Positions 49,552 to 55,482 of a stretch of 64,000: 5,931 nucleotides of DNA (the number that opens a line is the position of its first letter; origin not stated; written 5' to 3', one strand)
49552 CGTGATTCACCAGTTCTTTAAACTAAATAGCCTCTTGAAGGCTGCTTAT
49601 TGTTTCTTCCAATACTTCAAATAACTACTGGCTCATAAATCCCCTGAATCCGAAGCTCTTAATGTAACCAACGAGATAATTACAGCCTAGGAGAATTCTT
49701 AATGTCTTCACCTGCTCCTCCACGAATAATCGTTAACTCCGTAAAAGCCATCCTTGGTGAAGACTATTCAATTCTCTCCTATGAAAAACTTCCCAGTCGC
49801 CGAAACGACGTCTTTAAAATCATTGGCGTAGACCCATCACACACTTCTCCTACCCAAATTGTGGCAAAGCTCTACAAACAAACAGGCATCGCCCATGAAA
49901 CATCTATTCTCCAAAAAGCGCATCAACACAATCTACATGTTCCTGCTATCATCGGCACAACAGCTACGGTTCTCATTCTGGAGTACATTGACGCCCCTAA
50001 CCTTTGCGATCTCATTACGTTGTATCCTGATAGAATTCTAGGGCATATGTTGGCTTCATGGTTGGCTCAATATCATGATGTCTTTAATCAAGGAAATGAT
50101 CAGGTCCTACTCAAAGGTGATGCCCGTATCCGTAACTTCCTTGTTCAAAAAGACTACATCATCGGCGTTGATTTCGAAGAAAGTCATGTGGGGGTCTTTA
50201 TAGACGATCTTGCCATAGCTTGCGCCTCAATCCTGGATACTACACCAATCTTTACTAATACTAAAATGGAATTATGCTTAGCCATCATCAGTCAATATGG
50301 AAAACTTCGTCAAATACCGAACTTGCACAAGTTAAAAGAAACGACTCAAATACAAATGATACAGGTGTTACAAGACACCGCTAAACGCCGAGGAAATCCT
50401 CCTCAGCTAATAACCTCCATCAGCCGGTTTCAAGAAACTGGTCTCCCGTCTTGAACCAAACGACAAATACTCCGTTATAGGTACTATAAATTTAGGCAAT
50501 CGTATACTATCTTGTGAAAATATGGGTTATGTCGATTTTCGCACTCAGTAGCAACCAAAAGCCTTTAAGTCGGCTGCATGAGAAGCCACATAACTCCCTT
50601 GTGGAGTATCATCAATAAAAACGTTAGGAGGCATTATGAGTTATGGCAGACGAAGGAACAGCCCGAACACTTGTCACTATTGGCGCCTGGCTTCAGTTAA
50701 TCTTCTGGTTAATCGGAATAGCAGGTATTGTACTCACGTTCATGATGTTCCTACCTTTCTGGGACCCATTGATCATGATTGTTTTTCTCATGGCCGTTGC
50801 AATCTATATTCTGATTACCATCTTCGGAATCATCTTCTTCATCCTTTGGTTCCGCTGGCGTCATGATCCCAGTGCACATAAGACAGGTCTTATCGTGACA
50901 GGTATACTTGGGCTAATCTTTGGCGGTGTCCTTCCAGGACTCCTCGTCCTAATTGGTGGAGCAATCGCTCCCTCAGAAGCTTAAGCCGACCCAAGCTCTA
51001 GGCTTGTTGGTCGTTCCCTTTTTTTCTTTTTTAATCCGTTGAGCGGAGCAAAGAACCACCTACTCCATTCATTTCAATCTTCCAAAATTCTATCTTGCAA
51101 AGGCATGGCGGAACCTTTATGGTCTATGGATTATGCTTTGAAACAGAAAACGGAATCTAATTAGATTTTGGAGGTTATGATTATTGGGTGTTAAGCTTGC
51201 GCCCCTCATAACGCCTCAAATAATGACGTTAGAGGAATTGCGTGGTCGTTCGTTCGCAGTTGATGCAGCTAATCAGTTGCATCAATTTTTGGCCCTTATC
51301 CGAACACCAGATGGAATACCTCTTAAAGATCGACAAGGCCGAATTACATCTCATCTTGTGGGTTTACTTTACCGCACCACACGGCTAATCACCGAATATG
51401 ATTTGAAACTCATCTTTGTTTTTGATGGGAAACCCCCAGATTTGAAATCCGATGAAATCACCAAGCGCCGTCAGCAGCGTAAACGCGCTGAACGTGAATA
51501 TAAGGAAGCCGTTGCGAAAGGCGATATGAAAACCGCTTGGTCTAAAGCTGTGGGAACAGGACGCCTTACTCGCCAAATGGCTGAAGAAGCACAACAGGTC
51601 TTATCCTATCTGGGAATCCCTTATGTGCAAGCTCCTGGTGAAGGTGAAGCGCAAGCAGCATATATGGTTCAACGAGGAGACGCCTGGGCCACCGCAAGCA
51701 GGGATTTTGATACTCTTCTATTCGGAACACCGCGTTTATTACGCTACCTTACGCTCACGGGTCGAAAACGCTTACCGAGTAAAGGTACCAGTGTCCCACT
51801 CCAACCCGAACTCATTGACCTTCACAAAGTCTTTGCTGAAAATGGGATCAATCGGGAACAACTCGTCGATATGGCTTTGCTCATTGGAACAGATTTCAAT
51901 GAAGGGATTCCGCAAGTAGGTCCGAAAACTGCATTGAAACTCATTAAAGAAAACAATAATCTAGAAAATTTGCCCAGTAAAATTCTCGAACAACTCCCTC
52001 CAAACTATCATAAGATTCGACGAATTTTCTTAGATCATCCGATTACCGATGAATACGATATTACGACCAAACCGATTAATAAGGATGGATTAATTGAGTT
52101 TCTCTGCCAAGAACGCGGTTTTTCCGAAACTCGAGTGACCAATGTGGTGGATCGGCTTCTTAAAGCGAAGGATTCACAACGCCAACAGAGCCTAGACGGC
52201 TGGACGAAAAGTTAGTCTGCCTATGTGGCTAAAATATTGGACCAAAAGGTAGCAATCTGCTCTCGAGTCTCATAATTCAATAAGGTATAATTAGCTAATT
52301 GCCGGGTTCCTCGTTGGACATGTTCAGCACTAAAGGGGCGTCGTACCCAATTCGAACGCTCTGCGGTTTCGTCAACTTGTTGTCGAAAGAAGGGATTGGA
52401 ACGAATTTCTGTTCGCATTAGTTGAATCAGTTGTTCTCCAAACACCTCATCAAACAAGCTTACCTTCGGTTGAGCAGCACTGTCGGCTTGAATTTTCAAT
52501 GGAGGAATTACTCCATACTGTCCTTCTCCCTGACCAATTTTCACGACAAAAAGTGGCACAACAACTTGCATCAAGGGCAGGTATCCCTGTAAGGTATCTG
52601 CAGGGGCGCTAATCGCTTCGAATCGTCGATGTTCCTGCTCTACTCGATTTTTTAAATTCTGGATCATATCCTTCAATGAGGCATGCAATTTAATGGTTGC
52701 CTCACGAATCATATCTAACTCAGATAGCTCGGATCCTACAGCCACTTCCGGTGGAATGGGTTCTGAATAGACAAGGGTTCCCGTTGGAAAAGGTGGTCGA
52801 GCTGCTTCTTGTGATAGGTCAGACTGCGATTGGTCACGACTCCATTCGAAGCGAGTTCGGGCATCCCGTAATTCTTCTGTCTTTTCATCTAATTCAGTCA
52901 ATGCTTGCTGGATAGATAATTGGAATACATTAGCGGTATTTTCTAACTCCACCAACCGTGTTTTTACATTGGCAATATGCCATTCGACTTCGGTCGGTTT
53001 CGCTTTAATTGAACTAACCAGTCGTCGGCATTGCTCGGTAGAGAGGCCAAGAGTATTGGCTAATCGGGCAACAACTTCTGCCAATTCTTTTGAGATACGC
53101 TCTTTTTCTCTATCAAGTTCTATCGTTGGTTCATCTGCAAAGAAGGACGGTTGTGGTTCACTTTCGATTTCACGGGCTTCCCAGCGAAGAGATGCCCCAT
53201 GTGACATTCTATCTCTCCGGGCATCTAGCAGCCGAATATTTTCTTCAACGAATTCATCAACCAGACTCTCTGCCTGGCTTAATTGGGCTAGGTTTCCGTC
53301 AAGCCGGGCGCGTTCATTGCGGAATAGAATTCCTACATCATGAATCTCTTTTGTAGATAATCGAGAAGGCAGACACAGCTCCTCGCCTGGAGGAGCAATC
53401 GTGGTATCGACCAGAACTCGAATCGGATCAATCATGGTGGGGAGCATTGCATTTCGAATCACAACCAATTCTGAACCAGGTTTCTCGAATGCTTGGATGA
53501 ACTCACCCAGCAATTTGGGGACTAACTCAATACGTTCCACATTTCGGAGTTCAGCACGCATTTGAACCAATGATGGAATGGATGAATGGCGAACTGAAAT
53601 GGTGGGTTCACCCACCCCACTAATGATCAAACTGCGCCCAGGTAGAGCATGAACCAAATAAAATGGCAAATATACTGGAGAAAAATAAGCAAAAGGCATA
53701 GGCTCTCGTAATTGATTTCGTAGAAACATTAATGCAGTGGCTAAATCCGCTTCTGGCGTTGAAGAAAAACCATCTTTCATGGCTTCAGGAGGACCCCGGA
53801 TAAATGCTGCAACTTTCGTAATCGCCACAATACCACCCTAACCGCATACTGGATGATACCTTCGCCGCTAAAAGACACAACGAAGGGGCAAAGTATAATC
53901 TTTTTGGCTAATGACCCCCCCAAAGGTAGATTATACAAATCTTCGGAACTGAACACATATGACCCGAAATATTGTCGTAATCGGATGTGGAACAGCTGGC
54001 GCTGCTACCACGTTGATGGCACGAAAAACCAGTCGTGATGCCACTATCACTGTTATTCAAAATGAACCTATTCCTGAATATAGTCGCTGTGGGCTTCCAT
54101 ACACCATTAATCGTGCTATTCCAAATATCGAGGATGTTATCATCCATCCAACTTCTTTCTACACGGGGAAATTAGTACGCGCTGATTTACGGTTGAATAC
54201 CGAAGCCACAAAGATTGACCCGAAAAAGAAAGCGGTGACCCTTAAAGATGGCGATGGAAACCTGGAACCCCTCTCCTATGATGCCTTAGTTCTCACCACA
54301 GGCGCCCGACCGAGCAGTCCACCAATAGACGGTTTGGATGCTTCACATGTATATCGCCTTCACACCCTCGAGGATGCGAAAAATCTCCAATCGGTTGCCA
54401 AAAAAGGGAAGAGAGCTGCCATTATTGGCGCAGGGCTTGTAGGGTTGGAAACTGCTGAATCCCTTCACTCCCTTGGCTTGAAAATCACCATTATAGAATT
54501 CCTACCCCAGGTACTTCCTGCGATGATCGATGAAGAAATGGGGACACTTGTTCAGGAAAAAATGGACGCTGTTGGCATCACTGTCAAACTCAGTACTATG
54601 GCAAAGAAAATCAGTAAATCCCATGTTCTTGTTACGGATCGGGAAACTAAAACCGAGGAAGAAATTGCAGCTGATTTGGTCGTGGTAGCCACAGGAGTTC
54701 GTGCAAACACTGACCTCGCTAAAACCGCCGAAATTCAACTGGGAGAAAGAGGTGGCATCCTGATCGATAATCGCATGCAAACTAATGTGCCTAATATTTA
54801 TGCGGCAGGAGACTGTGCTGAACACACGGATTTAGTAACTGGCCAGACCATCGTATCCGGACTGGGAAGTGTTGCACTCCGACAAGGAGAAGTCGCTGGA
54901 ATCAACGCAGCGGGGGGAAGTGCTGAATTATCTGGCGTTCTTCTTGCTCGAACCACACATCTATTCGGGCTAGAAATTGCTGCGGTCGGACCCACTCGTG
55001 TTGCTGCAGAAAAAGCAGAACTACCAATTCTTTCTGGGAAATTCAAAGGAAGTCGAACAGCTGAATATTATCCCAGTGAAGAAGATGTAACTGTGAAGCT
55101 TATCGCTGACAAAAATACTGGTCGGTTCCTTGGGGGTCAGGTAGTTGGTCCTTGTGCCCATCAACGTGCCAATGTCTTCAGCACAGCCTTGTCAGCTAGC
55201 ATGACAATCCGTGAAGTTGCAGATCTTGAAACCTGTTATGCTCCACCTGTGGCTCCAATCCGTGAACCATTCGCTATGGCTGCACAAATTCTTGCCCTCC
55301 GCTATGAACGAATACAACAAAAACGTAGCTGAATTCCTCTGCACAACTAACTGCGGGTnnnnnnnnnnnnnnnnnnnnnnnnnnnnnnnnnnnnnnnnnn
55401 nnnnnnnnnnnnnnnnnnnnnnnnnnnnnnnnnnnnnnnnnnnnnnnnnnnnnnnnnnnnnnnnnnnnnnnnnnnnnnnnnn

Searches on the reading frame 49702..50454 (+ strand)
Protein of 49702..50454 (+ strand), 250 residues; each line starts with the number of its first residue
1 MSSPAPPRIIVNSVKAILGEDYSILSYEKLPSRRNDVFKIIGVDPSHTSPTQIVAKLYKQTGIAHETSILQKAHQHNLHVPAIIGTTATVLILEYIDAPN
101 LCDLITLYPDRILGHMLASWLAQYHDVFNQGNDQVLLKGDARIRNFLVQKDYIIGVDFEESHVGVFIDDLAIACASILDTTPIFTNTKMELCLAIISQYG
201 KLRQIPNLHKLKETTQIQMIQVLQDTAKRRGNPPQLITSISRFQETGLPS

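Call 55: search_protein_families(library=pfam, proteins=[window:49702-50454:+], max_evalue=0.0001)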
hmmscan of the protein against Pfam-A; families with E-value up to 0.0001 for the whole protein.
window:49702-50454:+ (250 aa): 1 family
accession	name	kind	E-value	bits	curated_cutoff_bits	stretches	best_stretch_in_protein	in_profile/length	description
PF01636.29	APH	-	6.8e-05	23.2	23.2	0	112-176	154-212/239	Phosphotransferase enzyme family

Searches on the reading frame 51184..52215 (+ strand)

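Call 71: search_protein_families(library=pfam, proteins=[window:51184-52215:+], max_evalue=0.0001)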
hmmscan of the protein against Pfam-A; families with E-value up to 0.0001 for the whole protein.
window:51184-52215:+ (343 aa): 3 families
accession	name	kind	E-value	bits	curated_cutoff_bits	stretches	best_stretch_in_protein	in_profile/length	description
PF00867.23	XPG_I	-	2.6e-26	92.3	24.9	1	144-237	1-89/89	XPG I-region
PF00752.23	XPG_N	-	8.4e-17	61.9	22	1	1-101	1-100/101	XPG N-terminal domain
PF01367.25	5_3_exonuc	-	7.4e-07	30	40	1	223-268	2-49/97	5'-3' exonuclease, C-terminal SAM fold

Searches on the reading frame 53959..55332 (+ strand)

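Call 71: search_protein_families(library=pfam, proteins=[window:53959-55332:+], max_evalue=0.0001)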
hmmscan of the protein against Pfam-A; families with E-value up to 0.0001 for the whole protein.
window:53959-55332:+ (457 aa): 9 families
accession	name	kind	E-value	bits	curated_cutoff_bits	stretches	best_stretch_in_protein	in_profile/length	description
PF07992.20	Pyr_redox_2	-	3.4e-67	227.3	26.1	1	4-292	2-283/291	Pyridine nucleotide-disulphide oxidoreductase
PF00070.33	Pyr_redox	-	1e-17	64.8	22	1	152-222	1-70/82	Pyridine nucleotide-disulphide oxidoreductase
PF02852.28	Pyr_redox_dim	-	1.1e-16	61.4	25.3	1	335-432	6-103/110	Pyridine nucleotide-disulphide oxidoreductase, dimerisation domain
PF13738.12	Pyr_redox_3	-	7.2e-10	39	30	1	189-284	213-305/305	Pyridine nucleotide-disulphide oxidoreductase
PF01266.30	DAO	-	1.8e-08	34.7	27.9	0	153-180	2-29/353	FAD dependent oxidoreductase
PF13434.12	Lys_Orn_oxgnase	-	1.7e-06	27.9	21.3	0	77-172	112-210/339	L-lysine 6-monooxygenase/L-ornithine 5-monooxygenase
PF03486.20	HI0933_like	-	8.7e-06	25.8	50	0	197-254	114-171/244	HI0933-like protein Rossmann domain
PF00890.30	FAD_binding_2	-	1.6e-05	24.8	20.4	0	260-288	366-401/414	FAD binding domain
PF02254.24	TrkA_N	-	7.1e-05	23.5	23.8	0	154-193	2-41/116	TrkA-N domain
